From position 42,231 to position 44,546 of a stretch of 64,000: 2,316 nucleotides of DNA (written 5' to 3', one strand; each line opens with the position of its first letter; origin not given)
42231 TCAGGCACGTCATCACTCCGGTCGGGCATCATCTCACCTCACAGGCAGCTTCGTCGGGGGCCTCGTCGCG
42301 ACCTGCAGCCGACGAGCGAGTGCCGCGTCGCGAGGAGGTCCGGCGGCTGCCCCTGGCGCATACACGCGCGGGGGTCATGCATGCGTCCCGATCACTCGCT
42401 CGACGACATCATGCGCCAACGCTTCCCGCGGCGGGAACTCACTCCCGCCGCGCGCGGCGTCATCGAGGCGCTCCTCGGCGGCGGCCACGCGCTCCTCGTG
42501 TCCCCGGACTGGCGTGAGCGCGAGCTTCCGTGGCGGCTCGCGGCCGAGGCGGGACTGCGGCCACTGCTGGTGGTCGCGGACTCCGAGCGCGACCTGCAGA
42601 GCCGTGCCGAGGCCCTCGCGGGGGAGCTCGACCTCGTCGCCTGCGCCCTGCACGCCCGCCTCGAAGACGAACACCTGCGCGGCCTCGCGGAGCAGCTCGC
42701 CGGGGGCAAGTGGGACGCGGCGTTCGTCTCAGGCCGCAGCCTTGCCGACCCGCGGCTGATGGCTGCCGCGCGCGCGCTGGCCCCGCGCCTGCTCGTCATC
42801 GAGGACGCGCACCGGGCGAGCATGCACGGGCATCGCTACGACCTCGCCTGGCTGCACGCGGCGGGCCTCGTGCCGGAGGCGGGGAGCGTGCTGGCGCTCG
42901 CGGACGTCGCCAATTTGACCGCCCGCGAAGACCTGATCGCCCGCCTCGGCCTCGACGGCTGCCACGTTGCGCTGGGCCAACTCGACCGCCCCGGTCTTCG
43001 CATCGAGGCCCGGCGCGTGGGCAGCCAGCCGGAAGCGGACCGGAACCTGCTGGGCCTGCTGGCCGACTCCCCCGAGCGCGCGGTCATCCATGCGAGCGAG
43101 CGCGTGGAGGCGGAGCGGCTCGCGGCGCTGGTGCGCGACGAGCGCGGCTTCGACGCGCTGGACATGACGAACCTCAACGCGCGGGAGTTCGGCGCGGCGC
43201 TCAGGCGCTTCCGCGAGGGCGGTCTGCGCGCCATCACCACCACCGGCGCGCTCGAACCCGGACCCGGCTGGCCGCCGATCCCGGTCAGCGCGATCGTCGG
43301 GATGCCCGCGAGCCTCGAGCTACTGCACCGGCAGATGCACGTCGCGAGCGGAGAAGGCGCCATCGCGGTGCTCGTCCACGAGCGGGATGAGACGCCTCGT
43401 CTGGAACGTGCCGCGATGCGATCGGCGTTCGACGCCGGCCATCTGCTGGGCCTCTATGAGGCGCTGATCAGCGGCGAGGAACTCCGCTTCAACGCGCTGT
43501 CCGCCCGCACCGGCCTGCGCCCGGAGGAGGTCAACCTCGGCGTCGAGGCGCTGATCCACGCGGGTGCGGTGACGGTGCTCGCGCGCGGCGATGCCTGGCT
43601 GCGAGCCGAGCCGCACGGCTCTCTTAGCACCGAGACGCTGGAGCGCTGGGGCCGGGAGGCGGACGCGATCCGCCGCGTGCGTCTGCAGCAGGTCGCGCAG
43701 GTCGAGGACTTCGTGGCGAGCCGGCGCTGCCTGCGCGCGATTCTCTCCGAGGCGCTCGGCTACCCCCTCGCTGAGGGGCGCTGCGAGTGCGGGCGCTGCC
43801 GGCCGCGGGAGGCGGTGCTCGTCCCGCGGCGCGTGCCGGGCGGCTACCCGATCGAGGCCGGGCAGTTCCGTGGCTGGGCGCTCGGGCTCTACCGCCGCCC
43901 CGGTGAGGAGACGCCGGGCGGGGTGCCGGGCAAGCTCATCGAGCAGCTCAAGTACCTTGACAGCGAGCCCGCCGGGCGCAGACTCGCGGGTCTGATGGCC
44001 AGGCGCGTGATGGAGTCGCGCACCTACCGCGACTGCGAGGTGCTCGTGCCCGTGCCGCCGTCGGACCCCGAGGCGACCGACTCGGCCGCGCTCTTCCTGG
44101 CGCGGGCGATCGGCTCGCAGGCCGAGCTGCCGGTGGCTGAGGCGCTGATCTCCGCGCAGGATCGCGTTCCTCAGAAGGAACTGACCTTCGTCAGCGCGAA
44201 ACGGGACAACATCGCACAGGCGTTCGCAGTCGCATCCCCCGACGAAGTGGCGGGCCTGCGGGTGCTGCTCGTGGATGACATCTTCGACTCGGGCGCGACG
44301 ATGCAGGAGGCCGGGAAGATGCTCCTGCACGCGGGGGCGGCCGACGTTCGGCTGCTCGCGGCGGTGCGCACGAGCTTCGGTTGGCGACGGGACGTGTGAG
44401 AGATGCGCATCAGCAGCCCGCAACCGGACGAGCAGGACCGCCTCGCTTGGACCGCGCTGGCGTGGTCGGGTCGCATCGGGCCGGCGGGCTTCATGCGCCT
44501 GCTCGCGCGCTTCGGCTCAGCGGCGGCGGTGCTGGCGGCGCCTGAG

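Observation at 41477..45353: ATPase-dead RecQ-fold protein fused to ComF-type phosphoribosyltransferase, operonic with dprA and divergent from a Cas4-like nuclease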

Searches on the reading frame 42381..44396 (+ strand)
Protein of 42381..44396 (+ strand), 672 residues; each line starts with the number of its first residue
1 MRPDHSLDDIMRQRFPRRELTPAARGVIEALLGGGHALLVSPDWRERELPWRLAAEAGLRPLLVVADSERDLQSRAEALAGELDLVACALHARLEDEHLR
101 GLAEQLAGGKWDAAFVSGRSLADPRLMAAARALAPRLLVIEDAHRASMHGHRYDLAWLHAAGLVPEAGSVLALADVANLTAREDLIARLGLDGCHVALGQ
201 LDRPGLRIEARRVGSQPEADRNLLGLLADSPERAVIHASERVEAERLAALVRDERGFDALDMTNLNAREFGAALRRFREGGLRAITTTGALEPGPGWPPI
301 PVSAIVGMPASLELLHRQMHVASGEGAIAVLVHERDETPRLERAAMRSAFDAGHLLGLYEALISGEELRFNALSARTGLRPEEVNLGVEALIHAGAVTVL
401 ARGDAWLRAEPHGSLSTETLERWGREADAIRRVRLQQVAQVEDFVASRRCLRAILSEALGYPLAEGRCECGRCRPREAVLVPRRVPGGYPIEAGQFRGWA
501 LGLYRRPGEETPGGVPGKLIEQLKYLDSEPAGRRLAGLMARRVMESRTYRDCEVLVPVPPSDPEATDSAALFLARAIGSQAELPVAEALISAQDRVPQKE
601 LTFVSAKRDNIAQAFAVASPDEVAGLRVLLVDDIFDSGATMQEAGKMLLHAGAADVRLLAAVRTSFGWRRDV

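Call 5: search_protein_families(library=pfam, proteins=[window:42381-44396:+], max_evalue=1)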
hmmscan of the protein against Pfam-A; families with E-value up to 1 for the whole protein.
window:42381-44396:+ (672 aa): 2 families
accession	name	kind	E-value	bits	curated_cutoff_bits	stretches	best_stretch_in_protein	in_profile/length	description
PF00156.33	Pribosyltran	-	8.9e-08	32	26.3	1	600-663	54-125/158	Phosphoribosyl transferase domain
PF14681.12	UPRTase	-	0.27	11.1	27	1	600-663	92-160/206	Uracil phosphoribosyltransferase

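Call 6: search_protein_families(library=ncbifam, proteins=[window:42381-44396:+], max_evalue=1)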
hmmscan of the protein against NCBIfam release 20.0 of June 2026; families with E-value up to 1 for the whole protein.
window:42381-44396:+ (672 aa): 24 families
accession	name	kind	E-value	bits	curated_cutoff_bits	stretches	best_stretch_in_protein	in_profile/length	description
TIGR00201.1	comF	subfamily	7.5e-09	35.8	233.55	1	518-661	47-188/190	ComF family protein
TIGR01389.1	recQ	equivalog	1.5e-08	33.5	640.2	1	85-315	78-308/591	DNA helicase RecQ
TIGR00614.1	recQ_fam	subfamily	5.3e-08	32.1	219.8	1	10-253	2-248/470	RecQ family ATP-dependent DNA helicase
NF008616.0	PRK11595.1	equivalog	9.2e-08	31.8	304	1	587-664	152-226/227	DNA utilization protein GntX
NF008279.0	PRK11057.1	equivalog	3.7e-07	29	1015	1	8-209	14-216/608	ATP-dependent DNA helicase RecQ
TIGR01251.1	ribP_PPkin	subfamily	1.1e-05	24.5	113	1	600-658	184-243/309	ribose-phosphate diphosphokinase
NF006605.0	PRK09162.1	equivalog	1.9e-05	24.1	181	1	621-658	94-131/183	hypoxanthine-guanine phosphoribosyltransferase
NF002320.0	PRK01259.1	subfamily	2.6e-05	23.8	297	1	598-660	187-249/316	ribose-phosphate diphosphokinase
NF002844.0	PRK03092.1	equivalog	4.5e-05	22.8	438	1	594-660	190-258/326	ribose-phosphate diphosphokinase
NF001097.0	PRK00129.1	equivalog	7.1e-05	22.6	114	1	535-665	36-164/209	uracil phosphoribosyltransferase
NF002095.0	PRK00934.1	equivalog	9.3e-05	21.7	296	1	622-660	202-240/287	ribose-phosphate diphosphokinase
NF004689.0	PRK06031.1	equivalog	0.00014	21.2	175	1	623-671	152-200/233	phosphoribosyltransferase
TIGR01203.1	HGPRTase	equivalog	0.00031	20.5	150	1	621-660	81-120/167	hypoxanthine phosphoribosyltransferase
NF005537.0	PRK07199.1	subfamily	0.0004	19.6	322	1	616-657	200-243/301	ribose-phosphate diphosphokinase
NF005592.0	PRK07322.1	subfamily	0.001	18.5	143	1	620-662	115-157/180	adenine phosphoribosyltransferase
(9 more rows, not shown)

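Call 7: find_homologous_proteins(query=window:42381-44396:+, max_evalue=0.001)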
Query window:42381-44396:+ (672 aa): 23 proteins with E <= 0.001 among 8000 candidates.
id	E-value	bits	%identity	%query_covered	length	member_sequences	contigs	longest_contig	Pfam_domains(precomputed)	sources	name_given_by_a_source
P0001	0.0e+0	1459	100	100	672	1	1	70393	PF00156.34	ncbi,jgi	-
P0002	0.0e+0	1182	82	100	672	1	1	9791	PF00156.34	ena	-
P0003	1.3e-258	878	64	100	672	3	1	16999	PF00156.34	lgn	-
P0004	2.4e-249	847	65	94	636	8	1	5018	PF00156.34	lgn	-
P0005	7.7e-246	836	65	91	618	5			PF00156.34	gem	-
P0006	3.3e-238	811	60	100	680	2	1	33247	PF00156.34,PF00271.38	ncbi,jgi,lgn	ncbi:MAG: phosphoribosyltransferase family protein [Armatimonadota bacterium]|jgi:ATP-dependent DNA 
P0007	4.6e-229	780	58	100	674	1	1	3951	PF00156.34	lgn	-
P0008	5.7e-228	777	56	100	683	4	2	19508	PF00156.34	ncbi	ncbi:MAG: phosphoribosyltransferase family protein [Armatimonadota bacterium]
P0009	1.1e-227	776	56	100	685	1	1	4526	PF00156.34,PF00271.38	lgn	-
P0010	4.4e-225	767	57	100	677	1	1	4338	PF00156.34,PF00271.38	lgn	-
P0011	8.6e-225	766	57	99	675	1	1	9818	PF00156.34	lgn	-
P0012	1.7e-224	765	56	99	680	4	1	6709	PF00156.34,PF00271.38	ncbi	ncbi:MAG: phosphoribosyltransferase family protein [Armatimonadota bacterium]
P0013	1.6e-222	759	55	100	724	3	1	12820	PF00156.34,PF00271.38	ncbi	-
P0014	1.7e-217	742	57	100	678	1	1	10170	PF00156.34,PF00271.38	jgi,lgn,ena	-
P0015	9.9e-206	703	56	95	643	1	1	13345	PF00156.34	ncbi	-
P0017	8.7e-147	508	47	99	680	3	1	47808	PF00156.34,PF00271.38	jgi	-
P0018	2.3e-143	497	44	99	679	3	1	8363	PF00156.34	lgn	-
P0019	1.0e-134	469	44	99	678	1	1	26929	PF00156.34,PF16124.11,PF00271.38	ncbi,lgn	ncbi:MAG: helicase-related protein [Armatimonadota bacterium]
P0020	1.5e-134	468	44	97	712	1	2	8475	PF00156.34,PF00271.38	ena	-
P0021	3.7e-134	467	44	97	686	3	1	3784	PF00156.34,PF00271.38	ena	-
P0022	4.3e-9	54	27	45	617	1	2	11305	PF09382.18,PF00270.36,PF00570.29,PF16124.11,PF00271.38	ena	-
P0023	1.4e-7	49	28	37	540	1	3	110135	PF00270.36,PF00570.29,PF16124.11,PF00271.38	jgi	jgi:ATP-dependent DNA helicase RecQ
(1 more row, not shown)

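Call 8: search_solved_structures(query=window:42381-44396:+, max_evalue=1, show_alignments=3)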
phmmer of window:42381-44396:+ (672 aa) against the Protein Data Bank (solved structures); distinct sequences matched with E-value up to 1: 18.
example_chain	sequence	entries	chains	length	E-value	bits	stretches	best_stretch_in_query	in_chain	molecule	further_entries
4tmu_A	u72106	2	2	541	2.6e-08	36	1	9-328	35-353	RecQ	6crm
1oyw_A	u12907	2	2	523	6.8e-08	34.6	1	9-327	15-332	ATP-dependent DNA helicase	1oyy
4q47_A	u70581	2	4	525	3.1e-07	32.4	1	27-326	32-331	DNA helicase RecQ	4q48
8pfp_A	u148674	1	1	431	0.009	17.7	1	134-213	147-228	Bifunctional 3'-5' exonuclease/ATP-dependent helicase WRN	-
9og3_A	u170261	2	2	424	0.033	15.8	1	133-213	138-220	Bifunctional 3'-5' exonuclease/ATP-dependent helicase WRN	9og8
10aj_A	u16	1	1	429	0.034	15.8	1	133-213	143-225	Bifunctional 3'-5' exonuclease/ATP-dependent helicase WRN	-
8yle_A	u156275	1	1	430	0.034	15.8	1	133-213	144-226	Bifunctional 3'-5' exonuclease/ATP-dependent helicase WRN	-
10ak_A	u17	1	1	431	0.034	15.8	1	133-213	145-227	Bifunctional 3'-5' exonuclease/ATP-dependent helicase WRN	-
9rti_A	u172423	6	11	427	0.035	15.8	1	133-213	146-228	Bifunctional 3'-5' exonuclease/ATP-dependent helicase WRN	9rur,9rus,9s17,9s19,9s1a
7gqs_A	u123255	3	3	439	0.036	15.7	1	133-213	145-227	Bifunctional 3'-5' exonuclease/ATP-dependent helicase WRN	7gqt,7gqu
9s18_A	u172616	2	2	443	0.037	15.7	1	133-213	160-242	Bifunctional 3'-5' exonuclease/ATP-dependent helicase WRN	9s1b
9mjs_A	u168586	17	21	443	0.037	15.7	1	133-213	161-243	Bifunctional 3'-5' exonuclease/ATP-dependent helicase WRN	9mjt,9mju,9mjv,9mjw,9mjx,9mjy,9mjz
10ap_A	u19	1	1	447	0.037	15.7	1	133-213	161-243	Bifunctional 3'-5' exonuclease/ATP-dependent helicase WRN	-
8pfl_A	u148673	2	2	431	0.044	15.4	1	134-213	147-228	Bifunctional 3'-5' exonuclease/ATP-dependent helicase WRN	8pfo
6yhr_A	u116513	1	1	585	0.068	14.8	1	133-213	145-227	Werner syndrome ATP-dependent helicase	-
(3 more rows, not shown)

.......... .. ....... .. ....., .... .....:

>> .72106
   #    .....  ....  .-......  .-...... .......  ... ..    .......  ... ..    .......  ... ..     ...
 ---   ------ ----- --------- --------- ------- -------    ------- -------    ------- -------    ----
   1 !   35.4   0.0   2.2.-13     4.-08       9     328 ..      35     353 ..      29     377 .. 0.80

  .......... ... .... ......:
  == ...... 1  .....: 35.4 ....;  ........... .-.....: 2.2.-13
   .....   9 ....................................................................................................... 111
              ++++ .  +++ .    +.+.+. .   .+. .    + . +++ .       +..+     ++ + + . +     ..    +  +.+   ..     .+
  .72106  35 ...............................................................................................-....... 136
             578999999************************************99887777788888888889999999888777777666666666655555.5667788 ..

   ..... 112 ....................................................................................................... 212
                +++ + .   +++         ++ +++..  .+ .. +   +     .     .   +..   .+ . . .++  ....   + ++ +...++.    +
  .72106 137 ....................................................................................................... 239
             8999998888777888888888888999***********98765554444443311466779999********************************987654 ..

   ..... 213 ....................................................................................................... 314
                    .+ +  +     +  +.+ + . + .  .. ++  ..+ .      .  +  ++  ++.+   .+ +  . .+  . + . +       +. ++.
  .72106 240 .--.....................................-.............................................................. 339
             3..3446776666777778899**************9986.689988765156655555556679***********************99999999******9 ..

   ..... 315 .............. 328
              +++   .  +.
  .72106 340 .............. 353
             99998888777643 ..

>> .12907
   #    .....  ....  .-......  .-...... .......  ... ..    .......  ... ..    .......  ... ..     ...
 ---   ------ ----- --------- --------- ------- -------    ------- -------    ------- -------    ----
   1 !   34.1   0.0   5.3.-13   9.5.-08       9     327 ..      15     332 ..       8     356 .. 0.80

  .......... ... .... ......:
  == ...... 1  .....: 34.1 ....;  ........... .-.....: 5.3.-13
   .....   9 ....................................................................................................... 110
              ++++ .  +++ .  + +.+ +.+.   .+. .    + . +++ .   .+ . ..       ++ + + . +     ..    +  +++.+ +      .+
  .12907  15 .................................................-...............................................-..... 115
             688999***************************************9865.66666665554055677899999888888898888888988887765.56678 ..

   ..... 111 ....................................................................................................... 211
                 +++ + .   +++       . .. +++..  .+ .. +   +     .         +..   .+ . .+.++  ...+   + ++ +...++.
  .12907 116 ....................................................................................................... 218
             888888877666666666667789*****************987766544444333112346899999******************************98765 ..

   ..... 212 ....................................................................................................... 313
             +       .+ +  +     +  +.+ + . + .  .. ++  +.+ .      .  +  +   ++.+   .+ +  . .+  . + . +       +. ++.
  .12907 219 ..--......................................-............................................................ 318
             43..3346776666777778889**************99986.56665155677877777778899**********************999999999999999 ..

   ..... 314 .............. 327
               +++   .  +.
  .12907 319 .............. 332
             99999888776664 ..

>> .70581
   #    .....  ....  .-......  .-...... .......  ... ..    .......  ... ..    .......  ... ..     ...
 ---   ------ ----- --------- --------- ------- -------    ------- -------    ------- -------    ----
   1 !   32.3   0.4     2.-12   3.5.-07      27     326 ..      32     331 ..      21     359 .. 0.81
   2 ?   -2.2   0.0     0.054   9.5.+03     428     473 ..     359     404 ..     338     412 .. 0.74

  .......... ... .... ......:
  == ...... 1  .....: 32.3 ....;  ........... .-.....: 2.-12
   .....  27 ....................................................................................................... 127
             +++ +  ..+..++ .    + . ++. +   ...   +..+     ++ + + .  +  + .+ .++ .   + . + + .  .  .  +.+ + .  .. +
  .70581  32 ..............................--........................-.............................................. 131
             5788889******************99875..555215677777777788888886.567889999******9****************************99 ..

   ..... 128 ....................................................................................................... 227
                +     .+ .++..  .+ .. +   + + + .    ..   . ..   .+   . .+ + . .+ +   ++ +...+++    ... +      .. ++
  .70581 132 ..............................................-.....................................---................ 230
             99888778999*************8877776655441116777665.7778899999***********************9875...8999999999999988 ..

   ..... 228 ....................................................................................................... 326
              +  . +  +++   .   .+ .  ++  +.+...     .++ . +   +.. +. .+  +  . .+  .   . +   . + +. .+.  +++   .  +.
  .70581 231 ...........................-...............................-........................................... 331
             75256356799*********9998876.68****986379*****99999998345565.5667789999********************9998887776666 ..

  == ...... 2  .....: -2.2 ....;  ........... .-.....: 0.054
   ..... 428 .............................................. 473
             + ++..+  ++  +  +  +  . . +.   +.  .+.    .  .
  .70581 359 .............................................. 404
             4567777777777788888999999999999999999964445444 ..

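Call 12: find_related_loci(query=A2, collection=genome_contigs, flank=6000)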
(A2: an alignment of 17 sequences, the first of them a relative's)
Query A2 (672 aa) in genome_contigs; peptide patterns used: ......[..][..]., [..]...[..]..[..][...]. (x = any residue, [..] = any of these).
600 stretches matched a pattern (row limit reached: there are more); 28 encode a relative of the query (tblastn E <= 1e-3); 27 distinct loci.
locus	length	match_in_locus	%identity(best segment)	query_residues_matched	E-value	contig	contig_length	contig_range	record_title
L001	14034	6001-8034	60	1-670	0e+0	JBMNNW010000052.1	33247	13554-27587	MAG: Armatimonadota bacterium isolate SBF912SR3HQ0005 scaffold_1908_c1, whole genome shotgun sequence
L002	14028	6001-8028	64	1-672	0e+0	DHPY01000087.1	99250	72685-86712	MAG TPA_asm: Armatimonadetes bacterium UBA5352 UBA5352_contig_1480, whole genome shotgun sequence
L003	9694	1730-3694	45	24-672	2e-148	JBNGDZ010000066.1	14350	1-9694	MAG: Armatimonadota bacterium isolate E05-054 bin22.fa-66, whole genome shotgun sequence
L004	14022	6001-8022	44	6-672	5e-140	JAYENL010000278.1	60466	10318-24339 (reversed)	MAG: Armatimonadota bacterium isolate MAG056 MAG056_278, whole genome shotgun sequence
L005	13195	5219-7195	43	22-672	2e-134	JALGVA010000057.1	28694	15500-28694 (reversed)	MAG: Candidatus Zipacnadia bacterium isolate Meg22_1618_Bin_20 Meg22_1618_Bin_20_scaffold_1716, whole genome shotgun seq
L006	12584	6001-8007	55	6-672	0e+0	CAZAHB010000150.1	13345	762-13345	MAG TPA_asm: uncultured Armatimonadia bacterium isolate binchicken_co77_180 genome assembly, contig: NODE_5454_length_13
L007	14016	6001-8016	44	7-671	1e-141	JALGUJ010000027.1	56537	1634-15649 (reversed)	MAG: Candidatus Zipacnadia bacterium isolate Meg22_1214_Bin_167 Meg22_1214_Bin_167_scaffold_1507, whole genome shotgun s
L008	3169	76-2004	23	27-667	1e-27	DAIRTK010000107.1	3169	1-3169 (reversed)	MAG TPA_asm: Synergistaceae bacterium isolate CTOTU7657 NODE_51351_length_3169_cov_39.940912, whole genome shotgun seque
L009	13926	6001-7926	25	52-665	1e-20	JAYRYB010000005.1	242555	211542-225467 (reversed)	MAG: Azonexus sp. isolate EBPR_s431bin.13 NODE_70_length_242555_cov_11.631185, whole genome shotgun sequence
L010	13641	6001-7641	24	137-665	1e-18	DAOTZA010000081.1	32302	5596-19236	MAG TPA_asm: Anaerolineales bacterium isolate H38_463 k137_1322962, whole genome shotgun sequence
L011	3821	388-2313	24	52-665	3e-18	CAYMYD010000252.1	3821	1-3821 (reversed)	MAG TPA_asm: uncultured Propionivibrio sp. isolate binchicken_co35_326 genome assembly, contig: NODE_26582_length_3821_c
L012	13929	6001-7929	23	27-667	5e-27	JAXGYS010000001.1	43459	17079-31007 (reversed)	MAG: Bacteroidales bacterium isolate AnMBR.bin519 bin519_1, whole genome shotgun sequence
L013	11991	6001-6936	24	362-672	4e-17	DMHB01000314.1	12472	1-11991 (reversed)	MAG TPA_asm: Microscillaceae bacterium isolate UBA8158 contig_6678, whole genome shotgun sequence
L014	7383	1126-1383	40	573-660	1e-8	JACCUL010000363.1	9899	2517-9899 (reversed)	MAG: Acidimicrobiia bacterium isolate MGR_bin99 SD2897-2912_k127_1669879, whole genome shotgun sequence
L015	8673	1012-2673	39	137-667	2e-8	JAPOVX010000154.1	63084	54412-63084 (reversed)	MAG: Rhodobacteraceae bacterium isolate COS2_bin_10 NODE_240_length_63084_cov_8.43753, whole genome shotgun sequence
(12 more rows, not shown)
